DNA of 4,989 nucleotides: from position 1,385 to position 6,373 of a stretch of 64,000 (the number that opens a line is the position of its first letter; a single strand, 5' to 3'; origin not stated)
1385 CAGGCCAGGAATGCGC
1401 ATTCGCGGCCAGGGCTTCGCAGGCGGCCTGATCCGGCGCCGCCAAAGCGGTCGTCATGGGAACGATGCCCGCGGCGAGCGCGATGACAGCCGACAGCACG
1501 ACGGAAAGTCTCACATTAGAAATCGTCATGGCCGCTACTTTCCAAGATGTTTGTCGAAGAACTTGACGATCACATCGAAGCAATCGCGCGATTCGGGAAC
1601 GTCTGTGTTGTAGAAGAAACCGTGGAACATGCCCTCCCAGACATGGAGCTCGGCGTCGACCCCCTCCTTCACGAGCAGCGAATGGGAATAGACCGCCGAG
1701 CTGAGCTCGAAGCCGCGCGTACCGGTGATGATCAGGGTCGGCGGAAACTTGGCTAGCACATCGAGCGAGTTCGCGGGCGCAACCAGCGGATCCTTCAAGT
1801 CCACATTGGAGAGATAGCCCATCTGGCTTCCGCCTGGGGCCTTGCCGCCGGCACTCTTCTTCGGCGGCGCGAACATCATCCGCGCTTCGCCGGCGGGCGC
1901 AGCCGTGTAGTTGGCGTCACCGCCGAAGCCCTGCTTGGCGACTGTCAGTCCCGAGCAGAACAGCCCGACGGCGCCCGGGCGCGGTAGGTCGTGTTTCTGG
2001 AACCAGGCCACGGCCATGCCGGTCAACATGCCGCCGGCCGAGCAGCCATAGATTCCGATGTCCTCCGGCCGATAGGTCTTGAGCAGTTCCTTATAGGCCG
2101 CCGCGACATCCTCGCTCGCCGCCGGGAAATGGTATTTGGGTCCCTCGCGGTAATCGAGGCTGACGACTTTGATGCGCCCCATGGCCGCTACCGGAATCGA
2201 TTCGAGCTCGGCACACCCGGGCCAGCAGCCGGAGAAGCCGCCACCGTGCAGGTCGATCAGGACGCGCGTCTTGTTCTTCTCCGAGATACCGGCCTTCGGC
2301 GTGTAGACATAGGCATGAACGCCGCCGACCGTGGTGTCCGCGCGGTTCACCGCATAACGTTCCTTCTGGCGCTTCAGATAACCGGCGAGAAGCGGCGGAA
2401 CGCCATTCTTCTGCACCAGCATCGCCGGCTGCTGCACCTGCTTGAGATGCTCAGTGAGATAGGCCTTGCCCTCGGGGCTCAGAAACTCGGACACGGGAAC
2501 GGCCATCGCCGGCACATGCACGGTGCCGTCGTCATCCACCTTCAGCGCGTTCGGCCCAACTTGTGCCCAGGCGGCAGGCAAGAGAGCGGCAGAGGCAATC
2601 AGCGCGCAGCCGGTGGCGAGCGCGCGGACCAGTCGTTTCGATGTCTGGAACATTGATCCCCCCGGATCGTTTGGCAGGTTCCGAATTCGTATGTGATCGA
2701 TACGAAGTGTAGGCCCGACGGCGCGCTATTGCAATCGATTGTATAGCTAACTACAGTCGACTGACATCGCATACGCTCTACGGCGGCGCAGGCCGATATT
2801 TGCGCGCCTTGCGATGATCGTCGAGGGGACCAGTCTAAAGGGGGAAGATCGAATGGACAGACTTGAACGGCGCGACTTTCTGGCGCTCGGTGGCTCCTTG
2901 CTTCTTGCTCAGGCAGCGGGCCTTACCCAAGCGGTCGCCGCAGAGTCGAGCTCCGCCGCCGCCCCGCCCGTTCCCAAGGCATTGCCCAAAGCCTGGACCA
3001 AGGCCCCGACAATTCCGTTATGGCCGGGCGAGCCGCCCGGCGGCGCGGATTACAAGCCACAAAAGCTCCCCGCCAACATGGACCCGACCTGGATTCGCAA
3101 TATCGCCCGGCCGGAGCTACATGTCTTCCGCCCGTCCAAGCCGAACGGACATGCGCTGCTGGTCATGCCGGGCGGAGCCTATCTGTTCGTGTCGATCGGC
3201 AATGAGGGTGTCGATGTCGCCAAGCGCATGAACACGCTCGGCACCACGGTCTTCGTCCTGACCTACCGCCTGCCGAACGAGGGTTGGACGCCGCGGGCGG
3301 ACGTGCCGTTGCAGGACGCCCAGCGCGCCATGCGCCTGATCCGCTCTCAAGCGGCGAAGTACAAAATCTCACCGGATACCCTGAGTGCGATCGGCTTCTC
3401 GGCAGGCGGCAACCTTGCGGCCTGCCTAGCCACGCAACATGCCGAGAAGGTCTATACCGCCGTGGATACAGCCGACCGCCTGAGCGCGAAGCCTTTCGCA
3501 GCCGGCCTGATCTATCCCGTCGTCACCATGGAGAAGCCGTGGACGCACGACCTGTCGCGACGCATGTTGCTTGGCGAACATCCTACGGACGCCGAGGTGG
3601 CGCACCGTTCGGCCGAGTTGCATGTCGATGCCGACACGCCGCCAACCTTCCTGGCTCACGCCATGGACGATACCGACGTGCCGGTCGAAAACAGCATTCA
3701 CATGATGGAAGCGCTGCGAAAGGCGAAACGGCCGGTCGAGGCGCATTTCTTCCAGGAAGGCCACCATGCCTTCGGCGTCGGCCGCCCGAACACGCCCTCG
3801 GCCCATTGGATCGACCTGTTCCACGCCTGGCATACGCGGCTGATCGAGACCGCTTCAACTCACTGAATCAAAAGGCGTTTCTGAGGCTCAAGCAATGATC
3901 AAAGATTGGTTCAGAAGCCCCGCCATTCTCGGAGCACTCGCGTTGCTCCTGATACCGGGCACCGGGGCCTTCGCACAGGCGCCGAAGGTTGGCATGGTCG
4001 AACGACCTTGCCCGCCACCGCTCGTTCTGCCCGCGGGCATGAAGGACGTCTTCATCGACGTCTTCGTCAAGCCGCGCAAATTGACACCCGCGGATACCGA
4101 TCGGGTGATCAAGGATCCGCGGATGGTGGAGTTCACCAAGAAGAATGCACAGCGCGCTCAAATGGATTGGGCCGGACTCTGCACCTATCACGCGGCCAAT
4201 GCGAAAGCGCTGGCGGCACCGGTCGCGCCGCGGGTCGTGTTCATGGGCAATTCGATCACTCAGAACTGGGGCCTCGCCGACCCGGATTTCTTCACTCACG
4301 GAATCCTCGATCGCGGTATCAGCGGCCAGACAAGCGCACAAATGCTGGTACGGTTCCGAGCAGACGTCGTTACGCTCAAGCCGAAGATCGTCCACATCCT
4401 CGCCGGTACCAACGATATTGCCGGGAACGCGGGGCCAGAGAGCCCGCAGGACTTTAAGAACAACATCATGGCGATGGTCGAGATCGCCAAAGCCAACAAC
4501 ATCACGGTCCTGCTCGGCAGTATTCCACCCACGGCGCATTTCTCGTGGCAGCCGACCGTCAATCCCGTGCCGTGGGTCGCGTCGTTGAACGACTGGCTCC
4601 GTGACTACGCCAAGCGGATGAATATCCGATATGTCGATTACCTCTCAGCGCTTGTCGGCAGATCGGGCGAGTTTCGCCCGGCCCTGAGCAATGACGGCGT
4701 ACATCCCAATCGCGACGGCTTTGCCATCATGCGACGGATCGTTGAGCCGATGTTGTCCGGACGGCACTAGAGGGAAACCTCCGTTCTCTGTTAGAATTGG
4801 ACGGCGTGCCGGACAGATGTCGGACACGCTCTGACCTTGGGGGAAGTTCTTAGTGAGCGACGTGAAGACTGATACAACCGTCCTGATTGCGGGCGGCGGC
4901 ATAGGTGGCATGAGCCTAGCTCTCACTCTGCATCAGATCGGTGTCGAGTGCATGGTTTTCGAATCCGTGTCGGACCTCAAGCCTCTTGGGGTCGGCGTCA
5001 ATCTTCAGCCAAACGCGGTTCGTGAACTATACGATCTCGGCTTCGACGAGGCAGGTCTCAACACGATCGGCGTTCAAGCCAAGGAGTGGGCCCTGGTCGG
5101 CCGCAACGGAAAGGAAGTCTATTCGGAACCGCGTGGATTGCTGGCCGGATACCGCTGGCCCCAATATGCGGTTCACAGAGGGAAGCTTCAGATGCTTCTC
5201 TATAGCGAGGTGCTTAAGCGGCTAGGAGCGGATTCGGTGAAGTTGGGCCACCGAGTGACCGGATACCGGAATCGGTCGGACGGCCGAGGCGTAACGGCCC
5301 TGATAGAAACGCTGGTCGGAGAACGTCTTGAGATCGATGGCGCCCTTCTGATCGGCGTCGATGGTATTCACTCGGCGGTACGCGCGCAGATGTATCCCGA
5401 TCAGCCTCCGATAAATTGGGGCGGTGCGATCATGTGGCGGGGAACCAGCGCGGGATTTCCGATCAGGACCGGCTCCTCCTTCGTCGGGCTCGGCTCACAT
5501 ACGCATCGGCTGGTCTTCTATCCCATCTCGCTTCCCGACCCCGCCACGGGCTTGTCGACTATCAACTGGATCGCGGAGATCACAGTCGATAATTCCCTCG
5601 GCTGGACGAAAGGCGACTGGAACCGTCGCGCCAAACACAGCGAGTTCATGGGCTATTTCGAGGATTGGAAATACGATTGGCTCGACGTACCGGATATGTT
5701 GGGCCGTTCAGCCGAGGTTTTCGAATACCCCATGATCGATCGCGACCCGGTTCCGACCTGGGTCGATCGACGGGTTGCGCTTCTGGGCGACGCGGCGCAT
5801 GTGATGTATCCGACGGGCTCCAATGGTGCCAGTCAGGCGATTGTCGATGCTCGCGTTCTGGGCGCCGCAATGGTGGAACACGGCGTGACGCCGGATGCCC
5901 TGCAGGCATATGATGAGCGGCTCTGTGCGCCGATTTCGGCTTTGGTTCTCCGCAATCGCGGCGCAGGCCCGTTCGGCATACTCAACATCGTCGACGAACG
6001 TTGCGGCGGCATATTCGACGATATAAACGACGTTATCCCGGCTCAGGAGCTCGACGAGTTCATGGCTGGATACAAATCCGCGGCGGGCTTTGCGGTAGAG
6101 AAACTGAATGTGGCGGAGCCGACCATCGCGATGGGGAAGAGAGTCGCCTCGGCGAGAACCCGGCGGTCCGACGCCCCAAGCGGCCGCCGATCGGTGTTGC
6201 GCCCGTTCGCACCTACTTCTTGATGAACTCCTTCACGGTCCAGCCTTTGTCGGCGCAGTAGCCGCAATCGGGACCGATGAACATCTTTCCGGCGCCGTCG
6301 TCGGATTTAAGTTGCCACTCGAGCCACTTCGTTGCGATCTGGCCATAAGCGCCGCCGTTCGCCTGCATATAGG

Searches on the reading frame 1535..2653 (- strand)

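Call 86: search_protein_families(library=pfam, proteins=[window:1535-2653:-], max_evalue=0.001)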
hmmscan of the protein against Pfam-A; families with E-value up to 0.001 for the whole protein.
window:1535-2653:- (372 aa): 3 families
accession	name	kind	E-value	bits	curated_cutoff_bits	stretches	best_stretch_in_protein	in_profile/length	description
PF07859.19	Abhydrolase_3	-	9e-30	104.4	25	1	133-347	2-209/210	alpha/beta hydrolase fold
PF20434.5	BD-FAE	-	1.2e-06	28.7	26.8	1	124-215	8-107/215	BD-FAE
PF00326.27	Peptidase_S9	-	1.6e-05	25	22.6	0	181-216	46-83/213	Prolyl oligopeptidase family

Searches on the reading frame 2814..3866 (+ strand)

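Call 86: search_protein_families(library=pfam, proteins=[window:2814-3866:+], max_evalue=0.001)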
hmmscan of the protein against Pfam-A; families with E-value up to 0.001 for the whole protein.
window:2814-3866:+ (350 aa): 4 families
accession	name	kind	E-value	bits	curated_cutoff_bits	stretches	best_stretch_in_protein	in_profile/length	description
PF20434.5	BD-FAE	-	4.3e-18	66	26.8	1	115-301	16-215/215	BD-FAE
PF00326.27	Peptidase_S9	-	1.5e-13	51.2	22.6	1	166-344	45-210/213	Prolyl oligopeptidase family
PF07859.19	Abhydrolase_3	-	1.9e-13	51.1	25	1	120-320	6-208/210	alpha/beta hydrolase fold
PF01738.24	DLH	-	3e-05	24.2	21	0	276-324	144-192/217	Dienelactone hydrolase family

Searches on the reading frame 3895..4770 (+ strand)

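Call 86: search_protein_families(library=pfam, proteins=[window:3895-4770:+], max_evalue=0.001)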
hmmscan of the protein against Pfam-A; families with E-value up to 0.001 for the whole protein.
window:3895-4770:+ (291 aa): 2 families
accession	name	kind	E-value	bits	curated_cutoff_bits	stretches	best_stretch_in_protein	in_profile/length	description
PF13472.12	Lipase_GDSL_2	-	1.2e-26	94.7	32.9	1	116-277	1-177/178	GDSL-like Lipase/Acylhydrolase family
PF00657.28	Lipase_GDSL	-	7.3e-10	39.8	23.6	1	137-279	44-204/208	GDSL-like Lipase/Acylhydrolase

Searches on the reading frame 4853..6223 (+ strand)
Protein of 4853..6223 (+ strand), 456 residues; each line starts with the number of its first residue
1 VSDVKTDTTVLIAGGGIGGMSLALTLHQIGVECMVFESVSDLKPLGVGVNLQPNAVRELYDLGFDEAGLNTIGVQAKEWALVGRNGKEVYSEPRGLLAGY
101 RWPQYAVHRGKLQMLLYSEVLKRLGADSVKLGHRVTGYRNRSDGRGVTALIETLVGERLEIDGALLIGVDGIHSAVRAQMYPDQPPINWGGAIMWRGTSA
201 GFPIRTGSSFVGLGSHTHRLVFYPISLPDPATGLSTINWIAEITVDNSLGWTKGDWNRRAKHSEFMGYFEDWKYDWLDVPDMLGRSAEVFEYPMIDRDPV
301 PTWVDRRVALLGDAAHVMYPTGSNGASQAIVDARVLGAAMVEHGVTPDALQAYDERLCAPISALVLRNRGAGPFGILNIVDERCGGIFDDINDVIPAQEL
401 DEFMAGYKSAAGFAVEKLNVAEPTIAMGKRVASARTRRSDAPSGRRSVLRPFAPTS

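Call 86: search_protein_families(library=pfam, proteins=[window:4853-6223:+], max_evalue=0.001)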
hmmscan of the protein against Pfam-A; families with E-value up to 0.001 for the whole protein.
window:4853-6223:+ (456 aa): 1 family
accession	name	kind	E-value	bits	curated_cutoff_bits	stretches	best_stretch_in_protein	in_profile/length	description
PF01494.25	FAD_binding_3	-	2e-21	77.1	22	2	7-180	1-167/349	FAD binding domain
